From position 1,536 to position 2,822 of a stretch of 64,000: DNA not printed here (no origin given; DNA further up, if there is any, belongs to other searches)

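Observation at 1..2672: Candidate new island excision/replication switch: FseA-like activator facing an operon of unknown protein, clamp-loader ATPase and AlpA-like gene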

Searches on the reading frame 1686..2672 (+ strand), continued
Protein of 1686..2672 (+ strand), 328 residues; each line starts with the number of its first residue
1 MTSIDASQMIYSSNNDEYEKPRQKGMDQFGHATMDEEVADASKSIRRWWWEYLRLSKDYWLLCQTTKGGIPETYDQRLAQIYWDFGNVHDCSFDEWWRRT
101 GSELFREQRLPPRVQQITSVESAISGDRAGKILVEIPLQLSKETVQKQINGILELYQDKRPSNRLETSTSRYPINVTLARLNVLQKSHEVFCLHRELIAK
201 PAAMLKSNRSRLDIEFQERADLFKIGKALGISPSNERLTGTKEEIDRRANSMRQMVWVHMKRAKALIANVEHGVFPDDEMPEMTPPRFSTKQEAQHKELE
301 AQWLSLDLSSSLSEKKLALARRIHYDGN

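Call 42: search_solved_structures(query=A2, max_evalue=10, show_alignments=3)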
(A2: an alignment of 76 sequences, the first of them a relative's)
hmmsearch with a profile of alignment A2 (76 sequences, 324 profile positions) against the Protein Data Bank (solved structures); distinct sequences matched with E-value up to 10: 7.
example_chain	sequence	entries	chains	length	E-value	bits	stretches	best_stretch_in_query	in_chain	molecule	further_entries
9sic_A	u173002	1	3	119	0.04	16.4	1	233-260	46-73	human SIRP alpha V2 - Q52A mutant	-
3j3r_1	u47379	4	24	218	0.13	14.7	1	63-161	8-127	Adapter protein MecA 1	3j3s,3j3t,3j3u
9sid_A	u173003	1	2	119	0.36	13.2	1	233-260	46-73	human SIRP alpha V2 - Q52F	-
2jjs_A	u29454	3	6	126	0.63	12.4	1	233-260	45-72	TYROSINE-PROTEIN PHOSPHATASE NON-RECEPTOR TYPE SUBSTRATE 1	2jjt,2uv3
9sia_A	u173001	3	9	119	0.66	12.4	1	233-260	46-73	human SIRP alpha V2 | Isoform 4 of Tyrosine-protein phosphatase non-receptor type substrate 1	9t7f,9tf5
7ygg_A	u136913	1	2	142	0.67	12.4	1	233-262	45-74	SIRPA protein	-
2ctr_A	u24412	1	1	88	0.74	12.2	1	121-160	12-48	DnaJ homolog subfamily B member 9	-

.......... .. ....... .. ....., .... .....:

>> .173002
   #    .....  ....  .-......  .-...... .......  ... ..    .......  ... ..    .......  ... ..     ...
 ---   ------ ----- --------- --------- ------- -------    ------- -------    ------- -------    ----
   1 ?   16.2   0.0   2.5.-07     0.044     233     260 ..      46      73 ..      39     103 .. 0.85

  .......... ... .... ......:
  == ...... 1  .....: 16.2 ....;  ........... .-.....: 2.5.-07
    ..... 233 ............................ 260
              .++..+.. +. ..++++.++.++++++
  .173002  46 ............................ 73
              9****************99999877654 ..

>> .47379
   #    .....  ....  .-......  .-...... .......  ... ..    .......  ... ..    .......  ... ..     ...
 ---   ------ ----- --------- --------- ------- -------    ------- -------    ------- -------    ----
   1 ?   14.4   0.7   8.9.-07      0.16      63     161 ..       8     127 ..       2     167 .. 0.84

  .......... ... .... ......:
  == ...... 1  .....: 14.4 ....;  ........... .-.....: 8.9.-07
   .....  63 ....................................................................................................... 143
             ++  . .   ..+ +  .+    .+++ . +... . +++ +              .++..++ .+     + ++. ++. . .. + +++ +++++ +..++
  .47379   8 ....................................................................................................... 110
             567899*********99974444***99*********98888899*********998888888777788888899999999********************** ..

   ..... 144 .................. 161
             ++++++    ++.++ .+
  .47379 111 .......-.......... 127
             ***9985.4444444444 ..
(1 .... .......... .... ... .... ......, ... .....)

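Call 54: find_encoding_contigs(protein=P0002, flank=10000, max_places=2)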
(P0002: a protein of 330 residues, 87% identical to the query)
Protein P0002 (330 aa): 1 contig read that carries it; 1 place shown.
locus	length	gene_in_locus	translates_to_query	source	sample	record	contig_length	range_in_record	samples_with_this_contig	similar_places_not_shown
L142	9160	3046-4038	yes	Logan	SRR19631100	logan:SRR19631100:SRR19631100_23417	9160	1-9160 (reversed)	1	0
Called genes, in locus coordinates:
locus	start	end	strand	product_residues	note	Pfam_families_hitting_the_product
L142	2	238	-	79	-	?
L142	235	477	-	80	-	-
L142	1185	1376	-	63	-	PF05930:Phage_AlpA (weak)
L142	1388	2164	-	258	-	PF00004:AAA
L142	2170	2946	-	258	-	-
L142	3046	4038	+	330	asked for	-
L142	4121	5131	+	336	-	PF03401:TctC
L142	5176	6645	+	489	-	PF00501:AMP-binding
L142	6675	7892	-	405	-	PF13356:Arm-DNA-bind_3, PF22022:Phage_int_M, PF00589:Phage_integrase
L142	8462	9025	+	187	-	PF00239:Resolvase, PF02796:HTH_7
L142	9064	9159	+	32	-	?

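Call 55: find_encoding_contigs(protein=P0013, flank=10000, max_places=2)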
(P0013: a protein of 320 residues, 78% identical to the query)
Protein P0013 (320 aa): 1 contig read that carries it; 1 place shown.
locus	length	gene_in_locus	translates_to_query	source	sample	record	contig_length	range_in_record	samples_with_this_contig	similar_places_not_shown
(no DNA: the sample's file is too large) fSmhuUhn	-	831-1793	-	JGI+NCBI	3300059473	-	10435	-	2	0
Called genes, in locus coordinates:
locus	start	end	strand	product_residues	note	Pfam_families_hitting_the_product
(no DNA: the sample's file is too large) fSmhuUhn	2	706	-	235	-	?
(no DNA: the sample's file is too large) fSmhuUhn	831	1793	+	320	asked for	-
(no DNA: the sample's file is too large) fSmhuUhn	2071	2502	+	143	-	PF16747:Adhesin_E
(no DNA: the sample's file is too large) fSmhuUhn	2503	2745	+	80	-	-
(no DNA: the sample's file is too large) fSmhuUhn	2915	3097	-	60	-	-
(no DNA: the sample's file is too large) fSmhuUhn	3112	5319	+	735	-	-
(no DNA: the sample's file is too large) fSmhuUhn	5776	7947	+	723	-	PF13091:PLDc_2 (weak), PF00270:DEAD, PF04851:ResIII, PF18766:SWI2_SNF2, PF00271:Helicase_C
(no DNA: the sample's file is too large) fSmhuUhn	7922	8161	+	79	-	-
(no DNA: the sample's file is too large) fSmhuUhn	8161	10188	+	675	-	PF02463:SMC_N, PF13476:AAA_23 (weak), PF13304:AAA_21 (faint), PF28544:Helical_needle (weak)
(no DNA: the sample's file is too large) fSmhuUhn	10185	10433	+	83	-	?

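Call 56: find_encoding_contigs(protein=P0015, flank=10000, max_places=2)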
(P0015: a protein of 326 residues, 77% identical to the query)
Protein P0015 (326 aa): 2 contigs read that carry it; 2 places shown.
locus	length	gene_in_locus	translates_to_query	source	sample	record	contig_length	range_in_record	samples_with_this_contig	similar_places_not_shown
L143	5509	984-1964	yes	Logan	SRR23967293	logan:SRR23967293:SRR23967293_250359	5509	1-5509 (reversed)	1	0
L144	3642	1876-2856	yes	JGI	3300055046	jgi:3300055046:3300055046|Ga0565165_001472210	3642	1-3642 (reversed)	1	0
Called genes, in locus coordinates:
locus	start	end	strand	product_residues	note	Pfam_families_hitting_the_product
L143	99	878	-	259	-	-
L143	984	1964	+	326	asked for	-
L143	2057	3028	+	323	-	PF03401:TctC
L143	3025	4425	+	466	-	PF00501:AMP-binding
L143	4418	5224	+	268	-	PF13505:OMP_b-brl (faint)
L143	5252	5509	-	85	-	?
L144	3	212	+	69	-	?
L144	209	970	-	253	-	PF00004:AAA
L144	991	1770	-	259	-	-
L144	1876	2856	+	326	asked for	-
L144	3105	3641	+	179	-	?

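Call 57: find_encoding_contigs(protein=P0012, flank=10000, max_places=2)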
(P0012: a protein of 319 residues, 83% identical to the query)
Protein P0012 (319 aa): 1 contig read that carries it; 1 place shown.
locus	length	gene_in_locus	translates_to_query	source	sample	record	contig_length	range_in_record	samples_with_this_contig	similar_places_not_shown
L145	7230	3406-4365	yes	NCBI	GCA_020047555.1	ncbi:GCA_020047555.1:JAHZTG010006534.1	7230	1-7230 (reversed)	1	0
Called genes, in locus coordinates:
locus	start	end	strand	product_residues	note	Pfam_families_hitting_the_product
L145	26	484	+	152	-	-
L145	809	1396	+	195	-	PF20393:Pro_CA_2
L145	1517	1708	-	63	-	PF05930:Phage_AlpA (weak)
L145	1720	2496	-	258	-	PF00004:AAA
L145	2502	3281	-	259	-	-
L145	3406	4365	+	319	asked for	-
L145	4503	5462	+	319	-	PF03401:TctC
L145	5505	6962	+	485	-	PF00501:AMP-binding (weak)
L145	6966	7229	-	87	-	?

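Call 64: search_dna_similar(query=window:1686-2669:+, collection=plasmids, mode=protein, max_evalue=0.001)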
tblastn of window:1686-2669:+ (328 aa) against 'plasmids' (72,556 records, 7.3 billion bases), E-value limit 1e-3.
Records with a match: 2; places in all: 2; records where one place covers at least 80% of the query: 0.
Best place of each record, by identity: <60% 2.
By first word of the organism name: Bradyrhizobium 2.
By predicted mobility (MOB-suite, as given by PLSDB): mobilizable 1; conjugative 1.
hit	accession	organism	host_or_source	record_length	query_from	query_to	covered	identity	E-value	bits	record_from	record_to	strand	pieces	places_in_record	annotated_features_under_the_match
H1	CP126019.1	Bradyrhizobium japonicum USDA 123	Glycine max,soybean,root nodule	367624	79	193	35%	28.1%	1e-3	49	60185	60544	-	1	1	hypothetical protein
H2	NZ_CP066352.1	Bradyrhizobium japonicum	Glycine max,DNA isolated from pure ...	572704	79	193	35%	28.1%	1e-3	49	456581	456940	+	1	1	hypothetical protein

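Call 65: search_dna_similar(query=window:1686-2669:+, collection=phages, mode=protein, max_evalue=0.001)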
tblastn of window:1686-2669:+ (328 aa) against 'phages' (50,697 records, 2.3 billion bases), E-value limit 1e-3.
No match.

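Call 80: search_protein_families(library=pfam, proteins=[L012:13859-15070:-, L014:2580-3842:+, L012:10951-11517:-, L001:12874-13398:-, L012:6839-7279:-, L012:7626-8075:+, L012:8133-8888:-, L009:4623-6560:-, L012:8894-9922:-, L021:13581-14945:-], max_evalue=0.01)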
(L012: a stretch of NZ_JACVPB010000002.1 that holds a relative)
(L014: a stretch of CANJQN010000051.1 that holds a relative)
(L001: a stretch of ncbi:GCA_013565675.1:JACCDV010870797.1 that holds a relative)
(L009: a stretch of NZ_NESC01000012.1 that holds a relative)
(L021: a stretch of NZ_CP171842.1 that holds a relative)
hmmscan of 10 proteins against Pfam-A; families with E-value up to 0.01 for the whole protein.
L012:13859-15070:- (403 aa): 1 family
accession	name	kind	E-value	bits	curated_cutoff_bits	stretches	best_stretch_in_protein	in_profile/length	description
PF00589.27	Phage_integrase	-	3.7e-07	30.5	27.1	1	205-391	7-166/172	Phage integrase family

L014:2580-3842:+ (420 aa): 2 families
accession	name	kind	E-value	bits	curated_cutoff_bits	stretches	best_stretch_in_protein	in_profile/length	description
PF00589.27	Phage_integrase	-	7.6e-06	26.2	27.1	1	250-410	25-168/172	Phage integrase family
PF14659.12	Phage_int_SAM_3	-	0.00071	20.2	22.6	1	131-159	25-53/58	Phage integrase, N-terminal SAM-like domain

L012:10951-11517:- (188 aa): 1 family
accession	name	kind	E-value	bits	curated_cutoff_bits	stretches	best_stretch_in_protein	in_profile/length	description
PF00589.27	Phage_integrase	-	3.7e-24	85.9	27.1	1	6-178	2-170/172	Phage integrase family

L001:12874-13398:- (174 aa): 0 families

L012:6839-7279:- (146 aa): 1 family
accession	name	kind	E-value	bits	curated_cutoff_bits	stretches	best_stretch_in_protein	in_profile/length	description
PF20346.3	DUF6641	-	3.7e-15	56.6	27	1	16-130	31-140/143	Family of unknown function (DUF6641)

L012:7626-8075:+ (149 aa): 0 families

L012:8133-8888:- (251 aa): 2 families
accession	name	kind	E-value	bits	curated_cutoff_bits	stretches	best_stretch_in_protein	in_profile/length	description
PF00004.35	AAA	-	1e-05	26.4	21.2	1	56-183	1-123/131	ATPase family associated with various cellular activities (AAA)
PF07728.20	AAA_5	-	0.00031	21.2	22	1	56-190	2-123/139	AAA domain (dynein-related subfamily)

L009:4623-6560:- (645 aa): 15 families
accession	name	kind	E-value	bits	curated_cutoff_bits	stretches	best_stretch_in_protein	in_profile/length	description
PF13177.12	DNA_pol3_delta2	-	2.6e-40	138.5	27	1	37-200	1-160/161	DNA polymerase III, delta subunit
PF22608.2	DNAX_ATPase_lid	-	2.5e-23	82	27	1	205-252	2-49/49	DNA polymerase III clamp loader subunit, ATPase lid domain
PF12169.13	DNA_pol3_gamma3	-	1.5e-21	77.1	24.4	1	255-380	2-129/143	DNA polymerase III subunits gamma and tau domain III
PF12170.13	DNA_pol3_tau_5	-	7.5e-10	39.6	28.8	1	521-637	21-137/142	DNA polymerase III tau subunit V interacting with alpha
PF00004.35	AAA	-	1.6e-09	38.7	21.2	1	59-193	2-124/131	ATPase family associated with various cellular activities (AAA)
PF05496.18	RuvB_N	-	2e-06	28.1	27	1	28-83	2-61/159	Holliday junction DNA helicase RuvB P-loop domain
PF13401.12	AAA_22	-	1.1e-05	26.2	27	1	58-177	8-121/130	AAA domain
PF13238.12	AAA_18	-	0.00017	22.5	29.4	1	60-89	3-25/128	AAA domain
PF13173.12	AAA_14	-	0.00037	20.9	27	1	56-178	3-97/129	AAA domain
PF04851.21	ResIII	-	0.0014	19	22.5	0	128-165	109-150/164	Type III restriction enzyme, res subunit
PF13191.12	AAA_16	-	0.0019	19.2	32.6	1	35-98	2-63/167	AAA ATPase domain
PF07728.20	AAA_5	-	0.0071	16.8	22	0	59-167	3-92/139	AAA domain (dynein-related subfamily)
PF12775.13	AAA_7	-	0.0093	16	25.8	0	43-80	23-58/181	P-loop containing dynein motor region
PF03215.21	Rad17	-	0.0096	16.3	23.8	0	39-82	25-72/186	Rad17 P-loop domain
PF13245.12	AAA_19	-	0.0099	16.5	25.1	0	51-168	7-117/134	AAA domain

L012:8894-9922:- (342 aa): 0 families

L021:13581-14945:- (454 aa): 2 families
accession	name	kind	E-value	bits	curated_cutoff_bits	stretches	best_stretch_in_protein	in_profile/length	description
PF22022.2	Phage_int_M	-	1.6e-05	25.5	27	1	120-210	1-86/96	Phage integrase central domain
PF13102.12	Phage_int_SAM_5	-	0.0015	19.3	22.3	1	165-213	43-92/98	Phage integrase SAM-like domain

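Call 90: search_protein_families(library=pfam, proteins=[L008:8137-8328:-, P0183, P0186, P0223, P0238, P0254, P0255, P0221, P0177, P0234], max_evalue=1)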
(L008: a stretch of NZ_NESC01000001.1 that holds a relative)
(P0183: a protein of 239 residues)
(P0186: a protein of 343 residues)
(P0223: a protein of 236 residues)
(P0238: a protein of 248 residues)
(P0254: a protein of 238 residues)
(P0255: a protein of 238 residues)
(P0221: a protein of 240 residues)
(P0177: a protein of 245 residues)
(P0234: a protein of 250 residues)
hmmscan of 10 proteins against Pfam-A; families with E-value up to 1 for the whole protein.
L008:8137-8328:- (63 aa): 1 family
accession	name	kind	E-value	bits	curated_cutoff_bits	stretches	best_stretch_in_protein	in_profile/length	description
PF05930.18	Phage_AlpA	-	2.3e-06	27.8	21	1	23-57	14-48/51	Prophage CP4-57 regulatory protein (AlpA)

P0183 (239 aa): 0 families

P0186 (343 aa): 6 families
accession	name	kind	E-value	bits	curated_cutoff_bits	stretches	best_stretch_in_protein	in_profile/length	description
PF22621.2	CurL-like_PKS_C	-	0.014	15.8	27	1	270-296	17-43/64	CurL-like, PKS C-terminal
PF24582.1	DUF7609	-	0.038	14.7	27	0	304-331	29-56/85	Domain of unknown function (DUF7609)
PF20109.4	Trans_reg_dom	-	0.051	14.4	23.8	1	39-50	21-32/60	Proteobacterial transcriptional regulator-like domain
PF00356.27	LacI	-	0.083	13.1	27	0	226-242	14-30/46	Bacterial regulatory proteins, lacI family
PF24861.2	SUS_N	-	0.11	13.1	25.4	0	307-333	10-36/115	Sucrose synthase N-terminal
PF11388.13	DotA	-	0.28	11.8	25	0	298-329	60-91/105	Phagosome trafficking protein DotA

P0223 (236 aa): 0 families

P0238 (248 aa): 1 family
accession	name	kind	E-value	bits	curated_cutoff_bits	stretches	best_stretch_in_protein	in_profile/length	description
PF20109.4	Trans_reg_dom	-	0.026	15.3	23.8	1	33-47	21-35/60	Proteobacterial transcriptional regulator-like domain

P0254 (238 aa): 0 families

P0255 (238 aa): 1 family
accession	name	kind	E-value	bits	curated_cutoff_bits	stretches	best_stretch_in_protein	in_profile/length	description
PF20109.4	Trans_reg_dom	-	0.00091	20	23.8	1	33-49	21-37/60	Proteobacterial transcriptional regulator-like domain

P0221 (240 aa): 1 family
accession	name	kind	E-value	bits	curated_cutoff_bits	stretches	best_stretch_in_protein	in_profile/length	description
PF20109.4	Trans_reg_dom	-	0.014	16.2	23.8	1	35-51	21-37/60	Proteobacterial transcriptional regulator-like domain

P0177 (245 aa): 0 families

P0234 (250 aa): 1 family
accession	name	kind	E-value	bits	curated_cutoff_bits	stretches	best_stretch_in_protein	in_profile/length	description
PF13744.12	HTH_37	-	0.24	11.7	27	1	186-220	28-66/80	Helix-turn-helix domain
